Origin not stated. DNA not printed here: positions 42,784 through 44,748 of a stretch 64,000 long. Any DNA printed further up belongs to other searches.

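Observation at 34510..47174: Eight-gene operon encoding a complete quinol-to-extracellular electron conduit: NrfD/FeS/cytochrome module, beta-barrel, and four multiheme cytochromes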

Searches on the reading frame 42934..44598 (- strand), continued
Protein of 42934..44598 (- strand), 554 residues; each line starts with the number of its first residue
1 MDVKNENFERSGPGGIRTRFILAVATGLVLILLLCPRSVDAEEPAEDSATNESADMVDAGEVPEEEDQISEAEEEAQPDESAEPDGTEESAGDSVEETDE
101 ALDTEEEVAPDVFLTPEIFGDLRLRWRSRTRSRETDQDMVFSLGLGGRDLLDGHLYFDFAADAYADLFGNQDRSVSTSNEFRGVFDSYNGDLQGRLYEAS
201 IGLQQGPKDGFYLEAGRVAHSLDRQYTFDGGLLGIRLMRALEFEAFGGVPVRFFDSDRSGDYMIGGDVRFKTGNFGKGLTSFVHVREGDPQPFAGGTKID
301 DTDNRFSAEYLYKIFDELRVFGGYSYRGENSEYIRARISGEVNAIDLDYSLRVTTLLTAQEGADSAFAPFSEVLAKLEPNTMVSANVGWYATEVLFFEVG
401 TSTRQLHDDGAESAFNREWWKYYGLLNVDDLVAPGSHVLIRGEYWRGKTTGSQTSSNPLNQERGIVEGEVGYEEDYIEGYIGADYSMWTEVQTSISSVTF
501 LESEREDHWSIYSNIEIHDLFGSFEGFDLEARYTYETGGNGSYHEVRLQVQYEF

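Call 57: find_encoding_contigs(protein=P0127, flank=10000, max_places=2)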
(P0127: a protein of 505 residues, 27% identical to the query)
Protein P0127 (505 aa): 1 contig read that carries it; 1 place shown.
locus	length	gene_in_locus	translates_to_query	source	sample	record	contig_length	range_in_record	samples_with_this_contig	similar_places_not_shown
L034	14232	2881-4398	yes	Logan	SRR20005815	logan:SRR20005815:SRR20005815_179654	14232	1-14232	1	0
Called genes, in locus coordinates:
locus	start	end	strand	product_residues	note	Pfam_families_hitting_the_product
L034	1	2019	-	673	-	?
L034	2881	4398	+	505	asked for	PF13505:OMP_b-brl (faint)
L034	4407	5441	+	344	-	PF02085:Cytochrom_CIII (weak), PF14522:Cytochrome_C7 (weak), PF14537:Cytochrom_c3_2 (weak), PF22113:Mtrc-MtrF_II-IV_dom (weak), PF14522:Cytochrome_C7 (weak)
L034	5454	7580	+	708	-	PF14522:Cytochrome_C7 (faint)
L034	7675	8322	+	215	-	PF22113:Mtrc-MtrF_II-IV_dom (weak), PF13442:Cytochrome_CBB3 (faint), PF14522:Cytochrome_C7 (faint), PF14537:Cytochrom_c3_2 (faint), PF09699:Paired_CXXCH_1 (faint), PF13435:Cytochrome_C554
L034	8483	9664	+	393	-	PF00033:Cytochrome_B, PF13631:Cytochrom_B_N_2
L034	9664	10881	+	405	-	PF13435:Cytochrome_C554 (faint), PF09699:Paired_CXXCH_1 (faint), PF14522:Cytochrome_C7 (faint), PF14537:Cytochrom_c3_2 (weak)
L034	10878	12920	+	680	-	PF03264:Cytochrom_NNT, PF14522:Cytochrome_C7 (faint), PF02085:Cytochrom_CIII (faint), PF14537:Cytochrom_c3_2 (weak)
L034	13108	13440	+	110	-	PF13517:FG-GAP_3 (faint)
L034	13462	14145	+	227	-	PF01839:FG-GAP (faint), PF13517:FG-GAP_3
